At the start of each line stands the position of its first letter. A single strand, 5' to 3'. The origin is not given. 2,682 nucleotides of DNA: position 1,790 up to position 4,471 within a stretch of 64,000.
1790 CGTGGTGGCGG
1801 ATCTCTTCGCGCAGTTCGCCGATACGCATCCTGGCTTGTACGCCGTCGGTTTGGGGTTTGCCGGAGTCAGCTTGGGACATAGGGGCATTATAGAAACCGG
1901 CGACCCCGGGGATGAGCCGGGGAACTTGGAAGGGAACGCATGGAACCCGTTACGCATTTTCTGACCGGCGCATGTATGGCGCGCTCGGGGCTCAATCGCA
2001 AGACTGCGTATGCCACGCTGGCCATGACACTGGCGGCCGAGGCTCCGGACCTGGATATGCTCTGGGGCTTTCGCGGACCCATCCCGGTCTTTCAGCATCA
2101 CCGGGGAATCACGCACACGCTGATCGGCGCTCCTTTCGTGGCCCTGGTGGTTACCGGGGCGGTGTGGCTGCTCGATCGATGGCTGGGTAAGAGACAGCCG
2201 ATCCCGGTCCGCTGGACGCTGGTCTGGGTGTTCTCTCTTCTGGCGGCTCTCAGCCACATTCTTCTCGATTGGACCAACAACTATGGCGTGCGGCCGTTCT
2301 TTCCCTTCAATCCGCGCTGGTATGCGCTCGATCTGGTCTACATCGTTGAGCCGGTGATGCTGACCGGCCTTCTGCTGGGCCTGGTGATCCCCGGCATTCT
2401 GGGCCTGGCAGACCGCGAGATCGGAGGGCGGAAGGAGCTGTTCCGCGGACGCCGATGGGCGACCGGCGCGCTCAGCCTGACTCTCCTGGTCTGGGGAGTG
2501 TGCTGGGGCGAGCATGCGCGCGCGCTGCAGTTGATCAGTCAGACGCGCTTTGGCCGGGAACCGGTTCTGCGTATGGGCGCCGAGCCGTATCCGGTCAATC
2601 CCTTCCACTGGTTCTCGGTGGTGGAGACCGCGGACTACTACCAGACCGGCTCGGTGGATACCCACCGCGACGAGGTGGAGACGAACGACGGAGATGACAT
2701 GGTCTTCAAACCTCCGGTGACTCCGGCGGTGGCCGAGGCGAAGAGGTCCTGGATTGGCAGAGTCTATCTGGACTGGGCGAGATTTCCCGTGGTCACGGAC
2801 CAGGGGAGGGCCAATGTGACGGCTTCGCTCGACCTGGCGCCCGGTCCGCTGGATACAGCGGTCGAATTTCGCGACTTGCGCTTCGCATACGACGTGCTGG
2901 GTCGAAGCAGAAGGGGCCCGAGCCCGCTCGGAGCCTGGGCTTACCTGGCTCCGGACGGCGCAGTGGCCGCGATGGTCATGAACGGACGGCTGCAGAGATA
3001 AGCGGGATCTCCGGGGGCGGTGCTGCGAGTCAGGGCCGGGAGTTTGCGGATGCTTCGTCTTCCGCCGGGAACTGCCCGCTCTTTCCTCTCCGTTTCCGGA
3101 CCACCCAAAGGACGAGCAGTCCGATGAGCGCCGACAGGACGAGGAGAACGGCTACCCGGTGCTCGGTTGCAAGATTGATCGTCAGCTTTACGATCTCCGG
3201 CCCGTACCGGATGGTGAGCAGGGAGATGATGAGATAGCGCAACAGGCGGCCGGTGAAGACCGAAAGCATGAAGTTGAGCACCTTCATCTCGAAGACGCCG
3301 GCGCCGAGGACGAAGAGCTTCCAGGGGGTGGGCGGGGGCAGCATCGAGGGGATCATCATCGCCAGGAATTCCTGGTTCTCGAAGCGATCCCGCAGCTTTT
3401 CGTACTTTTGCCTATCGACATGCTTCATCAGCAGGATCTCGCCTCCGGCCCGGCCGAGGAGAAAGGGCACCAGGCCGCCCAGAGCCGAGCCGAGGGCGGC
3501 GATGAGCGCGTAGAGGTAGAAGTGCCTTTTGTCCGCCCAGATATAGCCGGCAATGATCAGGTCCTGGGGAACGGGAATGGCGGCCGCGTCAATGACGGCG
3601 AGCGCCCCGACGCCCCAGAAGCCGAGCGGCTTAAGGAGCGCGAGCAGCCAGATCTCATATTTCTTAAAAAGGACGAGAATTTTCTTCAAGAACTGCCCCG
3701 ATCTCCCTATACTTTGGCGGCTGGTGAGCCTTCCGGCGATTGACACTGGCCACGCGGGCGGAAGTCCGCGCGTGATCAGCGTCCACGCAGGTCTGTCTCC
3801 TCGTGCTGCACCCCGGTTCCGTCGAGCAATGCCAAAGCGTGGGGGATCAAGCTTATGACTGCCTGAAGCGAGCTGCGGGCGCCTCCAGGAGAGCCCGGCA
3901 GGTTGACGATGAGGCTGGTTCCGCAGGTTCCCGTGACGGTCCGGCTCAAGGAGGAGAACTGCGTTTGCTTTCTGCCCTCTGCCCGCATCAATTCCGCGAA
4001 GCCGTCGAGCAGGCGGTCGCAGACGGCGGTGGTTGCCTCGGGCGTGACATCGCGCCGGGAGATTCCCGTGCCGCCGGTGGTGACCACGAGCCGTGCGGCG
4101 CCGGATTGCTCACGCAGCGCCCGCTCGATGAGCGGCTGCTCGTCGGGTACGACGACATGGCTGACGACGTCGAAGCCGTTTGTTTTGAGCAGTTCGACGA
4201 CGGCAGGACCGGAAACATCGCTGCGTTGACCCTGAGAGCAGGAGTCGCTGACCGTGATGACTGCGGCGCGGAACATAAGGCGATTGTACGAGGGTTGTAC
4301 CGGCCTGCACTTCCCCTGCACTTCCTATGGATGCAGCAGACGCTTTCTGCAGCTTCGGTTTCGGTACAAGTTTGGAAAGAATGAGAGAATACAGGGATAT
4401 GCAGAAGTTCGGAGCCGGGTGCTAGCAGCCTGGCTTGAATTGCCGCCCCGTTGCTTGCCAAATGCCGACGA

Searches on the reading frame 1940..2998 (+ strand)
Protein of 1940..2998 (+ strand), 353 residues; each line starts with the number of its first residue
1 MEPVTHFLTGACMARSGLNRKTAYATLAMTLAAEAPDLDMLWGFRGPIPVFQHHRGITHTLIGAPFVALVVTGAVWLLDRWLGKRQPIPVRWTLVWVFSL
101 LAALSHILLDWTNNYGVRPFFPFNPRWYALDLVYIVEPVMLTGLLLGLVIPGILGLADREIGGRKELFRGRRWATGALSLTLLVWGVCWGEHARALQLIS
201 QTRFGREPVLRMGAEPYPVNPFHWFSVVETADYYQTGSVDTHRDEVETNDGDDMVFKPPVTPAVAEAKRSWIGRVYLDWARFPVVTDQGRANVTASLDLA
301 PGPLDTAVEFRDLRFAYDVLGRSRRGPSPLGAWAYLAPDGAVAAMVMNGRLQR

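Call 53: search_protein_families(library=pfam, proteins=[window:1940-2998:+], max_evalue=0.00001)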
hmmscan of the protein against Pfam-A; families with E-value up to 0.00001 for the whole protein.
window:1940-2998:+ (353 aa): 1 family
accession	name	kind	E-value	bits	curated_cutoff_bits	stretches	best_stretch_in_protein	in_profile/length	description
PF04307.19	YdjM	-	9.6e-30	103.8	29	1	1-188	1-171/176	YdjM inner membrane protein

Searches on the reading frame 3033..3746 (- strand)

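Call 53: search_protein_families(library=pfam, proteins=[window:3033-3746:-], max_evalue=0.00001)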
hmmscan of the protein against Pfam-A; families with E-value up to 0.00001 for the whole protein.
window:3033-3746:- (238 aa): 1 family
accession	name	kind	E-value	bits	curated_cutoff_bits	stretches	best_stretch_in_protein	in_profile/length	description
PF09335.16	VTT_dom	-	7.9e-14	52.6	33.9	1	63-177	7-120/123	VTT domain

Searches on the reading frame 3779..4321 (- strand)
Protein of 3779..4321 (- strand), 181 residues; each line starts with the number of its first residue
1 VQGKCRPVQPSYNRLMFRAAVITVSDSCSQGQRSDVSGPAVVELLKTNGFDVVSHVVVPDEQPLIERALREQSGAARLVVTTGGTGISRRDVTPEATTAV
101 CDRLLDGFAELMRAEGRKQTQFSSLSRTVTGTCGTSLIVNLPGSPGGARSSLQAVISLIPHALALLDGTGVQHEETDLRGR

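Call 53: search_protein_families(library=pfam, proteins=[window:3779-4321:-], max_evalue=0.00001)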
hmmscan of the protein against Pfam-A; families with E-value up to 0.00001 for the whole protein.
window:3779-4321:- (181 aa): 1 family
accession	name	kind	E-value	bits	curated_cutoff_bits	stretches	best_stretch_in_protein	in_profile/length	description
PF00994.29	MoCF_biosynth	-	1e-32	113.3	26.6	1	20-159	1-142/144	Probable molybdopterin binding domain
